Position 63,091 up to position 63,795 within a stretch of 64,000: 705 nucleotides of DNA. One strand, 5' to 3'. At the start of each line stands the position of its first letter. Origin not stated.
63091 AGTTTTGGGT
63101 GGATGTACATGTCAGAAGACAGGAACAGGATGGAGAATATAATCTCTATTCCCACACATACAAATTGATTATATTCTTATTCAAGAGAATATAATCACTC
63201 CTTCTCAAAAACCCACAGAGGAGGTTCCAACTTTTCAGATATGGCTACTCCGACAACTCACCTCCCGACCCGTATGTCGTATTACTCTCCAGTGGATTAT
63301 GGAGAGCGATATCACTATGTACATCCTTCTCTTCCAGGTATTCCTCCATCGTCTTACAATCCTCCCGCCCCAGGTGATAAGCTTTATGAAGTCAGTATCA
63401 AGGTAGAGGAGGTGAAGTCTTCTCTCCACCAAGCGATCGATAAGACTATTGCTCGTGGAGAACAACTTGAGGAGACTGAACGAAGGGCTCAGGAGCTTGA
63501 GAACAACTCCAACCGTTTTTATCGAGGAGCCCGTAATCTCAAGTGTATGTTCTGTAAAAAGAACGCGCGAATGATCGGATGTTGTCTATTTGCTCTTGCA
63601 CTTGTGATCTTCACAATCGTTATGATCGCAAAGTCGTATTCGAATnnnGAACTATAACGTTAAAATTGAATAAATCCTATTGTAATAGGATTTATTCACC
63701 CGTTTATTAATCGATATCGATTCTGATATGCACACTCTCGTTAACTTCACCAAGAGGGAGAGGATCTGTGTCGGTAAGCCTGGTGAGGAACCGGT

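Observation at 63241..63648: Virus-encoded synaptobrevin-like R-SNARE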

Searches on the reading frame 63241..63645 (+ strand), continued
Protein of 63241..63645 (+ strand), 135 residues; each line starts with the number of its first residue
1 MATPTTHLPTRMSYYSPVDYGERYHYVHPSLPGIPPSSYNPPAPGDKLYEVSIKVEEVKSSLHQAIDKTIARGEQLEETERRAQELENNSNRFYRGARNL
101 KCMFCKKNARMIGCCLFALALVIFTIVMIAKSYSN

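Call 61: find_homologous_proteins(query=A3, max_evalue=0.000001)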
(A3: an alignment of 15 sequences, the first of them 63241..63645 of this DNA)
Query A3 (15 sequences) (135 aa, profile of the alignment): 3976 proteins with E <= 0.000001 among 8000 candidates; the best 120 are listed.
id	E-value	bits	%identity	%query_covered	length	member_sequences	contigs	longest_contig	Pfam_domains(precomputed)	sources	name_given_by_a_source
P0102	1.3e-64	234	-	-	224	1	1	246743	PF01944.23,PF00957.28,PF04678.19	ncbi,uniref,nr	ncbi:synaptobrevin domain-containing protein [Ditylenchus destructor]|uniref:Synaptobrevin domain-co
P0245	1.0e-63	231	-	-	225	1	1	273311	PF00957.28,PF04678.19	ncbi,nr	ncbi:synaptobrevin domain-containing protein [Ditylenchus destructor]|nr:synaptobrevin domain-contai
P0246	2.9e-54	200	31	62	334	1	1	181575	PF00957.28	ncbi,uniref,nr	ncbi:unnamed protein product [Rotaria socialis]|uniref:V-SNARE coiled-coil homology domain-containin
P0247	5.9e-52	193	31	62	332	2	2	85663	PF20990.3,PF00957.28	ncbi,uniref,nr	ncbi:unnamed protein product [Rotaria magnacalcarata]|uniref:V-SNARE coiled-coil homology domain-con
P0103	1.1e-51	192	30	62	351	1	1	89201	PF00957.28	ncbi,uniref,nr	ncbi:unnamed protein product [Adineta ricciae]|uniref:V-SNARE coiled-coil homology domain-containing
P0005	9.6e-50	186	63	100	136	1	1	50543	PF00957.28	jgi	-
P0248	1.1e-49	186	30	60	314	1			PF00957.28,PF04678.19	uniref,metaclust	uniref:V-SNARE coiled-coil homology domain-containing protein n=1 Tax=Strigamia maritima TaxID=12695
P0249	6.3e-49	183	31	57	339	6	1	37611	PF00957.28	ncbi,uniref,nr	ncbi:unnamed protein product [Rotaria magnacalcarata]|uniref:V-SNARE coiled-coil homology domain-con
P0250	6.9e-49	183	31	70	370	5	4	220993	PF00957.28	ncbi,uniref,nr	ncbi:unnamed protein product [Rotaria socialis]|uniref:V-SNARE coiled-coil homology domain-containin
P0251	1.5e-48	182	30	73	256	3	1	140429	PF00957.28,PF04678.19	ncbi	ncbi:unnamed protein product, partial [Rotaria sordida]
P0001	5.8e-48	180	100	100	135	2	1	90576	PF00957.28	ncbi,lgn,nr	ncbi:MAG: synaptobrevin family protein [Candidatus Colwellbacteria bacterium]|nr:synaptobrevin famil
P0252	1.5e-47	179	31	70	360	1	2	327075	PF00957.28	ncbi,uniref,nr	ncbi:unnamed protein product [Rotaria socialis]|uniref:V-SNARE coiled-coil homology domain-containin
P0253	1.9e-47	178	31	70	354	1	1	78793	PF00957.28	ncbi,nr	ncbi:unnamed protein product [Rotaria socialis]|nr:unnamed protein product [Rotaria socialis]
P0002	2.9e-47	178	80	99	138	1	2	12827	PF00957.28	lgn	-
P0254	8.9e-47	176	31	70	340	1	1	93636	PF00957.28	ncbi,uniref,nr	ncbi:unnamed protein product [Rotaria socialis]|uniref:V-SNARE coiled-coil homology domain-containin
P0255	1.1e-46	176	32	62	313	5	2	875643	PF00957.28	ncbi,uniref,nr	ncbi:unnamed protein product [Adineta steineri]|uniref:V-SNARE coiled-coil homology domain-containin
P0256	1.4e-46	176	31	70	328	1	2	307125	PF00957.28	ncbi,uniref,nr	ncbi:unnamed protein product [Rotaria socialis]|uniref:V-SNARE coiled-coil homology domain-containin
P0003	1.9e-46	175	63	98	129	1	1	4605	PF00957.28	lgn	-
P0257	3.0e-46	175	28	72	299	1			PF00957.28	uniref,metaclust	uniref:V-SNARE coiled-coil homology domain-containing protein n=1 Tax=Anopheles dirus TaxID=7168 Rep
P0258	1.0e-45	173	30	62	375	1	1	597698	PF00957.28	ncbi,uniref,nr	ncbi:unnamed protein product [Adineta ricciae]|uniref:V-SNARE coiled-coil homology domain-containing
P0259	2.1e-45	172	31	57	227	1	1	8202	PF00957.28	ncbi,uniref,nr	ncbi:unnamed protein product [Rotaria magnacalcarata]|uniref:V-SNARE coiled-coil homology domain-con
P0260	3.3e-45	171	31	62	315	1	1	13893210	PF00957.28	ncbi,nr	ncbi:hypothetical protein I4U23_028814 [Adineta vaga]|nr:hypothetical protein I4U23_028814 [Adineta 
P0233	2.1e-44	169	27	57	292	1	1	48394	PF00957.28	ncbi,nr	ncbi:unnamed protein product [Rotaria sp. Silwood2]|nr:unnamed protein product [Rotaria sp. Silwood2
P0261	4.2e-44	168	31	57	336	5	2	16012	PF00957.28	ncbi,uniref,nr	ncbi:unnamed protein product [Rotaria magnacalcarata]|uniref:V-SNARE coiled-coil homology domain-con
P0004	1.6e-43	166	64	99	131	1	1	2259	PF00957.28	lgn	-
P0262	5.6e-42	161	29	70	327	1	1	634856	PF00957.28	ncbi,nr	ncbi:unnamed protein product [Rotaria sp. Silwood1]|nr:unnamed protein product [Rotaria sp. Silwood1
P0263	1.3e-41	160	26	59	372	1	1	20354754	PF00957.28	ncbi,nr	ncbi:hypothetical protein I4U23_014229 [Adineta vaga]|nr:hypothetical protein I4U23_014229 [Adineta 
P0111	4.9e-41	158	41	63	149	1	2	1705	PF00957.28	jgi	jgi:vesicle-associated membrane protein 4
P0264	1.9e-40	156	27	62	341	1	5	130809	PF00957.28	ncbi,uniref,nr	ncbi:unnamed protein product [Rotaria socialis]|uniref:V-SNARE coiled-coil homology domain-containin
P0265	3.2e-40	155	-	-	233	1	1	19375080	PF00957.28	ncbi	ncbi:hypothetical protein ACOME3_002833 [Neoechinorhynchus agilis]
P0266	5.3e-38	148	29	70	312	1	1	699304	PF00957.28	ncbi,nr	ncbi:unnamed protein product [Rotaria sp. Silwood1]|nr:unnamed protein product [Rotaria sp. Silwood1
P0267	5.3e-38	148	29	70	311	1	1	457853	PF00957.28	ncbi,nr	ncbi:unnamed protein product [Rotaria sp. Silwood1]|nr:unnamed protein product [Rotaria sp. Silwood1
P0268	1.6e-37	146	29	70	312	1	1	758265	PF00957.28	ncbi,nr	ncbi:unnamed protein product [Rotaria sp. Silwood1]|nr:unnamed protein product [Rotaria sp. Silwood1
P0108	7.7e-37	144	33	64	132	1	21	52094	PF00957.28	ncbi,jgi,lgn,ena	jgi:hypothetical protein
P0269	3.7e-34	135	21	49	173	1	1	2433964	PF00957.28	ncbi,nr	ncbi:hypothetical protein B566_EDAN002767 [Ephemera danica]|nr:hypothetical protein B566_EDAN002767 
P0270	8.1e-34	134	29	38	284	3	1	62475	PF00957.28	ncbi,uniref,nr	ncbi:unnamed protein product [Adineta steineri]|uniref:V-SNARE coiled-coil homology domain-containin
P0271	2.4e-33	133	27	62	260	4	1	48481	PF00957.28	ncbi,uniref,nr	ncbi:unnamed protein product [Rotaria magnacalcarata]|uniref:V-SNARE coiled-coil homology domain-con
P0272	1.0e-32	131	-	-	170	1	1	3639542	PF00957.28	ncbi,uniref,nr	ncbi:Vesicle-associated membrane protein 2 [Frankliniella fusca]|uniref:Vesicle-associated membrane 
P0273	1.5e-32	130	31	50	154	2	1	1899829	PF00957.28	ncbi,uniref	ncbi:unnamed protein product [Larinioides sclopetarius]|uniref:V-SNARE coiled-coil homology domain-c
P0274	3.5e-32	129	30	62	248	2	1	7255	PF00957.28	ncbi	ncbi:unnamed protein product, partial [Didymodactylos carnosus]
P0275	4.7e-32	129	24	54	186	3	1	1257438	PF00957.28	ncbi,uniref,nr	ncbi:vesicle-associated membrane protein 3 [Caerostris darwini]|uniref:Vesicle-associated membrane p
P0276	8.5e-32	128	-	-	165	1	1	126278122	PF00957.28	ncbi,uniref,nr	ncbi:Vesicle-associated membrane protein 3 like protein [Argiope bruennichi]|uniref:Vesicle-associat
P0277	1.6e-31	127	26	57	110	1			PF00957.28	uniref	uniref:V-SNARE coiled-coil homology domain-containing protein n=1 Tax=Acrobeloides nanus TaxID=29074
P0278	1.8e-31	127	-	-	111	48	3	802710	PF00957.28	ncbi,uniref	ncbi:hypothetical protein niasHS_012037 [Heterodera schachtii]|uniref:V-SNARE coiled-coil homology d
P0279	2.4e-31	126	20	56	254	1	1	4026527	PF00957.28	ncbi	ncbi:hypothetical protein L9F63_015866, partial [Diploptera punctata]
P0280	4.6e-31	125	28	64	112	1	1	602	PF00957.28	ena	-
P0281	5.0e-31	125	-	-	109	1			PF00957.28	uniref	uniref:V-SNARE coiled-coil homology domain-containing protein n=1 Tax=Rhabditophanes sp. KR3021 TaxI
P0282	5.2e-31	125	-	-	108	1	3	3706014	PF00957.28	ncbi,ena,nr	ncbi:SNB-1 protein [Aphelenchoides avenae]|nr:SNB-1 protein [Aphelenchus avenae]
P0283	8.1e-31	125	-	-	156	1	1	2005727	PF00957.28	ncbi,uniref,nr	ncbi:CRE-SNB-1 protein [Caenorhabditis remanei]|uniref:Synaptobrevin-1 n=1 Tax=Caenorhabditis remane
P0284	8.9e-31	124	22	57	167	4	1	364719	PF00957.28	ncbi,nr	ncbi:vesicle-associated membrane protein 3 [Trichonephila clavipes]|nr:vesicle-associated membrane p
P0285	9.1e-31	124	26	59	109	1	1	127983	PF00957.28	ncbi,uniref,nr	ncbi:unnamed protein product [Cercopithifilaria johnstoni]|uniref:V-SNARE coiled-coil homology domai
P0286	1.0e-30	124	-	-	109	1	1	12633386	PF00957.28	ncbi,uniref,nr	ncbi:unnamed protein product [Bursaphelenchus xylophilus]|uniref:(pine wood nematode) hypothetical p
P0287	1.0e-30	124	25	56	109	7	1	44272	PF00957.28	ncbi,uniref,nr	ncbi:unnamed protein product [Litomosoides sigmodontis]|uniref:Synaptobrevin-1 n=1 Tax=Litomosoides 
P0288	1.1e-30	124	25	56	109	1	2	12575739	PF00957.28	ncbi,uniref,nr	ncbi:Vesicle-associated membrane protein 2 [Acanthocheilonema viteae]|uniref:Synaptobrevin-1 n=1 Tax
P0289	1.3e-30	124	-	-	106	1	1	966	PF00957.28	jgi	jgi:hypothetical protein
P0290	2.5e-30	123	27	49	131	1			PF00957.28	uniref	uniref:V-SNARE coiled-coil homology domain-containing protein n=2 Tax=Panagrellus redivivus TaxID=62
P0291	2.6e-30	123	29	59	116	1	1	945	PF00957.28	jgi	jgi:hypothetical protein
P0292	2.6e-30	123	-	-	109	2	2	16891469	PF00957.28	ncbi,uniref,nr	ncbi:hypothetical protein L596_013066 [Steinernema carpocapsae]|uniref:V-SNARE coiled-coil homology 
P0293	3.1e-30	123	26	59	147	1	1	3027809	PF00957.28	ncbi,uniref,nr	ncbi:Synaptobrevin [Onchocerca flexuosa]|uniref:Synaptobrevin-1 n=1 Tax=Onchocerca flexuosa TaxID=38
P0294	3.6e-30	122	-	-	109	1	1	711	PF00957.28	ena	-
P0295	7.1e-30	121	-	-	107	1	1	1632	PF00957.28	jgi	-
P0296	7.6e-30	121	28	59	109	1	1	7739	PF00957.28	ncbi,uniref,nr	ncbi:unnamed protein product [Thelazia callipaeda]|uniref:V-SNARE coiled-coil homology domain-contai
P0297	7.8e-30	121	-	-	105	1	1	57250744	PF00957.28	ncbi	ncbi:hypothetical protein PMAYCL1PPCAC_28730, partial [Pristionchus mayeri]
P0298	8.7e-30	121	-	-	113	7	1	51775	PF00957.28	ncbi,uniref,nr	ncbi:unnamed protein product [Haemonchus placei]|uniref:Synaptobrevin-1 n=1 Tax=Haemonchus placei Ta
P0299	1.1e-29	121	31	50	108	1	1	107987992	PF00957.28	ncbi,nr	ncbi:hypothetical protein GJAV_G00169920 [Gymnothorax javanicus]|nr:hypothetical protein GJAV_G00169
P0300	1.2e-29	121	-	-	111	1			PF00957.28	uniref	uniref:V-SNARE coiled-coil homology domain-containing protein n=1 Tax=Strongyloides papillosus TaxID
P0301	1.4e-29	121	-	-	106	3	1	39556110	PF00957.28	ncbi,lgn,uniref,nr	ncbi:snb-1 [Pristionchus pacificus]|uniref:V-SNARE coiled-coil homology domain-containing protein n=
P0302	1.4e-29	120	20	55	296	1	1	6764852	PF00957.28,PF00335.27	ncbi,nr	ncbi:Synaptobrevin [Tyrophagus putrescentiae]|nr:Synaptobrevin [Tyrophagus putrescentiae]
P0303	2.0e-29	120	-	-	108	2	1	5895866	PF00957.28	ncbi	ncbi:unnamed protein product, partial [Mesorhabditis spiculigera]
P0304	2.5e-29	120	-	-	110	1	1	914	PF00957.28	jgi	jgi:hypothetical protein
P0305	2.8e-29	120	-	-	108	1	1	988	PF00957.28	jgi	jgi:t-SNARE complex subunit (syntaxin)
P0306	3.5e-29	119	26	62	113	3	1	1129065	PF00957.28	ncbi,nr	ncbi:Synaptobrevin [Trichuris suis]|nr:Synaptobrevin [Trichuris suis]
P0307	4.4e-29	119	25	53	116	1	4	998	PF00957.28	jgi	-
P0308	4.5e-29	119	28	60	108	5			PF00957.28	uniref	uniref:V-SNARE coiled-coil homology domain-containing protein n=1 Tax=Meloidogyne incognita TaxID=63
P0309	5.0e-29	119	29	59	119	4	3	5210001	PF00957.28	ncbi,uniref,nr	ncbi:synaptobrevin-1 [Apis laboriosa]|uniref:synaptobrevin-1 n=1 Tax=Apis dorsata TaxID=7462 RepID=U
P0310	5.5e-29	119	29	62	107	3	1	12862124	PF00957.28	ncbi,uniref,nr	ncbi:vesicle-associated membrane protein 3-like isoform X2 [Asterias rubens]|uniref:vesicle-associat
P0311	6.1e-29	118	30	56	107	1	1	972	PF00957.28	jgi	-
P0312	7.0e-29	118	27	47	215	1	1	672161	PF00957.28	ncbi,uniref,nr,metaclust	ncbi:Synaptobrevin [Orchesella cincta]|uniref:Synaptobrevin n=1 Tax=Orchesella cincta TaxID=48709 Re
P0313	7.6e-29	118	26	48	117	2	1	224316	PF00957.28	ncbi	ncbi:Synaptobrevin-1, partial [Trichinella sp. T8]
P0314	1.2e-28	117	-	-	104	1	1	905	PF00957.28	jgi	-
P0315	1.2e-28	117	26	48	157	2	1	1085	PF00957.28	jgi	-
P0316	1.4e-28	117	-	-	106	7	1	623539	PF00957.28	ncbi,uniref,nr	ncbi:synaptobrevin-1-like isoform X3 [Oppia nitens]|uniref:synaptobrevin-1-like isoform X3 n=1 Tax=O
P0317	1.4e-28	117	-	-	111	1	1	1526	PF00957.28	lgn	-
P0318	1.4e-28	117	29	48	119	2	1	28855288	PF00957.28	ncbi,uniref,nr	ncbi:vesicle-associated membrane protein 3 isoform X1 [Synchiropus splendidus]|uniref:vesicle-associ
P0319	1.5e-28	117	26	48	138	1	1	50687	PF00957.28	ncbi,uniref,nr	ncbi:Synaptobrevin-1 [Trichinella patagoniensis]|uniref:Synaptobrevin-1 n=1 Tax=Trichinella patagoni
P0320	1.5e-28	117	29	57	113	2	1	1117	PF00957.28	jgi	-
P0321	1.6e-28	117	-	-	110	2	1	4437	PF00957.28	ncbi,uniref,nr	ncbi:unnamed protein product [Enterobius vermicularis]|uniref:V-SNARE coiled-coil homology domain-co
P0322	1.8e-28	117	24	64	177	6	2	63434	PF00957.28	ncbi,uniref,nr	ncbi:Synaptobrevin-1 [Trichinella pseudospiralis]|uniref:Synaptobrevin-1 n=1 Tax=Trichinella pseudos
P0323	1.8e-28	117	24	59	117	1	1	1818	PF00957.28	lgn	-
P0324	1.9e-28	117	26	48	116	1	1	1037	PF00957.28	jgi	-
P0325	1.9e-28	117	28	59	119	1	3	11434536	PF00957.28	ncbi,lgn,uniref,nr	ncbi:synaptobrevin-1-like [Bombus pyrosoma]|uniref:synaptobrevin-1-like n=1 Tax=Bombus pyrosoma TaxI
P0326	2.0e-28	117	26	48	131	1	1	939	PF00957.28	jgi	-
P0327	2.0e-28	117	25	49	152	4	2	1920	PF00957.28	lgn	-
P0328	2.5e-28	116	-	-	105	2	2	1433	PF00957.28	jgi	-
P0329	2.9e-28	116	24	64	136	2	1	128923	PF00957.28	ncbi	ncbi:Synaptobrevin-1, partial [Trichinella zimbabwensis]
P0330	3.0e-28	116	27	63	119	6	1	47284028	PF00957.28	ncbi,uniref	ncbi:vesicle-associated membrane protein 3-like isoform X1 [Ptychodera flava]|uniref:vesicle-associa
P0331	3.1e-28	116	35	53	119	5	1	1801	PF00957.28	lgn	-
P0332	3.1e-28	116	26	48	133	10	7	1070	PF00957.28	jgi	-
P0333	3.3e-28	116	28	61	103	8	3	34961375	PF00957.28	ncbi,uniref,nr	ncbi:vesicle-associated membrane protein 3 [Xiphophorus maculatus]|uniref:Vesicle associated membran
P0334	3.7e-28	116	25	52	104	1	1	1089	PF00957.28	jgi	-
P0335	3.7e-28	116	-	-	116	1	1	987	PF00957.28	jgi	-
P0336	3.8e-28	116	21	53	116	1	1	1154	PF00957.28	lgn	-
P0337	3.9e-28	116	26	48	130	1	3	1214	PF00957.28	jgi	-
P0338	4.6e-28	116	30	61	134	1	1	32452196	PF00957.28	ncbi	ncbi:vesicle-associated membrane protein 3 [Xenentodon cancila]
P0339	4.7e-28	116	29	62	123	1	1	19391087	PF00957.28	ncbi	ncbi:vesicle-associated membrane protein 3-like isoform X1 [Glandiceps talaboti]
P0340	5.2e-28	115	21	57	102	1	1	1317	PF00957.28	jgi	-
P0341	5.5e-28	115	33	50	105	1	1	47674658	PF00957.28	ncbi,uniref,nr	ncbi:vesicle-associated membrane protein 3-like [Conger conger]|uniref:vesicle-associated membrane p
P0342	5.5e-28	115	26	52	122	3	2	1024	PF00957.28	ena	-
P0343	6.2e-28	115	26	61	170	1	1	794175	PF00957.28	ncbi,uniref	ncbi:hypothetical protein CRENBAI_014075 [Crenichthys baileyi]|uniref:V-SNARE coiled-coil homology d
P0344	6.4e-28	115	21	63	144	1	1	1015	PF00957.28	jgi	jgi:t-SNARE complex subunit (syntaxin)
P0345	7.0e-28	115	24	65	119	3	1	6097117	PF00957.28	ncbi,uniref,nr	ncbi:vesicle-associated membrane protein 2 [Colletes gigas]|uniref:vesicle-associated membrane prote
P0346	7.0e-28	115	24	48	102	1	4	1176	PF00957.28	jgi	-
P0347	7.2e-28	115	-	-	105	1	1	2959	PF00957.28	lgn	-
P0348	7.7e-28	115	25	59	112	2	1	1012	PF00957.28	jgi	-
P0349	7.7e-28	115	25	51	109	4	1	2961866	PF00957.28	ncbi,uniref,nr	ncbi:vesicle-associated membrane protein 3-like isoform X2 [Anneissia japonica]|uniref:vesicle-assoc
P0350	7.8e-28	115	25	38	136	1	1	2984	PF00957.28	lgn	-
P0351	8.1e-28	115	-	-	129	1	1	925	PF00957.28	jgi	-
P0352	8.5e-28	115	24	57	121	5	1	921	PF00957.28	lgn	-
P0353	8.5e-28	115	28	56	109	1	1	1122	PF00957.28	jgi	-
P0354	9.4e-28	115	25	57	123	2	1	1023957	PF00957.28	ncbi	ncbi:Syb [Anthophora plagiata]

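Call 73: fold_search(model_id=the predicted structure, library=viral)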
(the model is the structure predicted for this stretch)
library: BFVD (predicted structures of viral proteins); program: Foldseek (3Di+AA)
matches with E <= 10: 3; with E <= 0.001: 0
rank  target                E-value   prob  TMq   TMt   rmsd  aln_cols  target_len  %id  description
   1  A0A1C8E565            6.0e+00  0.07  0.22  0.08  19.8        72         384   18  (no name in the UniProt tables at hand)
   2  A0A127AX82            9.0e+00  0.04  0.21  0.19  15.0        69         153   13  Uncharacterized protein [Bacillus phage SP-15]
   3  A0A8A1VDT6            9.8e+00  0.06  0.49  0.41  10.9       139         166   14  (no name in the UniProt tables at hand)

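Call 74: fold_search(model_id=the predicted structure, library=pdb)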
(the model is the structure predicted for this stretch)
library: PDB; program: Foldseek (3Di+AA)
matches with E <= 10: 0; with E <= 0.001: 0
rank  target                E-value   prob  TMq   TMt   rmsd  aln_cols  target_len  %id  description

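Call 80: find_related_loci(query=A2, collection=metagenome_contigs, flank=10000)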
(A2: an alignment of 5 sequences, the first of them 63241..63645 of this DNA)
Query A2 (135 aa) in metagenome_contigs; peptide patterns used: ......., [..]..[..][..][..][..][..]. (x = any residue, [..] = any of these).
367 stretches matched a pattern, but none encodes a relative of the query by tblastn (E <= 1e-3).

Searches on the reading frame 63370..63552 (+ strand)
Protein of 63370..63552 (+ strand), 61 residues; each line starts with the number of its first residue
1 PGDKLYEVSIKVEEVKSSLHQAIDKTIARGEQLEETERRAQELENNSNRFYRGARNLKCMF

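Call 79: search_solved_structures(query=window:63370-63552:+, max_evalue=10)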
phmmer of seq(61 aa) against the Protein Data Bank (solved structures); distinct sequences matched with E-value up to 10: 29.
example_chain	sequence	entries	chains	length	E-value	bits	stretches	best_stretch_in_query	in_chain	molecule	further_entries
2nps_A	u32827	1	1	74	0.00012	25.8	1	2-58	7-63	Vesicle-associated membrane protein 4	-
7bv6_A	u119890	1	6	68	0.0003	24.5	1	3-54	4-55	Vesicle-associated membrane protein 8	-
4wy4_A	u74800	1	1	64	0.0005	23.8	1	4-54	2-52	Vesicle-associated membrane protein 8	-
1gl2_A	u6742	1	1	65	0.00087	23.1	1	3-52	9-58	ENDOBREVIN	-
3kyq_A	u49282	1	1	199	0.0012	22.7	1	3-56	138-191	Synaptobrevin homolog YKT6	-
6j74_C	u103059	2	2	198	0.0014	22.5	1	3-56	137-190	Synaptobrevin homolog YKT6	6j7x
6j7f_C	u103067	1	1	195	0.0015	22.4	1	3-56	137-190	Synaptobrevin homolog YKT6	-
1n7s_A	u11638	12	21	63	0.0055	20.6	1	4-59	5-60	vesicle-associated membrane protein 2 | Vesicle-associated membrane protein 3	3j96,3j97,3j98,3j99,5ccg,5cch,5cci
1kil_A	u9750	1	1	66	0.0064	20.4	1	4-59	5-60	Synaptobrevin SNARE motif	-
2n1t_A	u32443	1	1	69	0.0074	20.2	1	4-59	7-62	Vesicle-associated membrane protein 2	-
6mdm_J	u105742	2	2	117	0.012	19.6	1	4-59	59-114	Vesicle-associated membrane protein 2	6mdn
1l4a_A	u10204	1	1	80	0.013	19.4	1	4-60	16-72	SYNAPTOBREVIN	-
3hd7_A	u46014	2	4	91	0.019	19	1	5-59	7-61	Vesicle-associated membrane protein 2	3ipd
1sfc_A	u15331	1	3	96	0.019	18.9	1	4-59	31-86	PROTEIN (SYNAPTOBREVIN 2)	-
6ip1_A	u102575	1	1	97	0.02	18.9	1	4-59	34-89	Vesicle-associated membrane protein 2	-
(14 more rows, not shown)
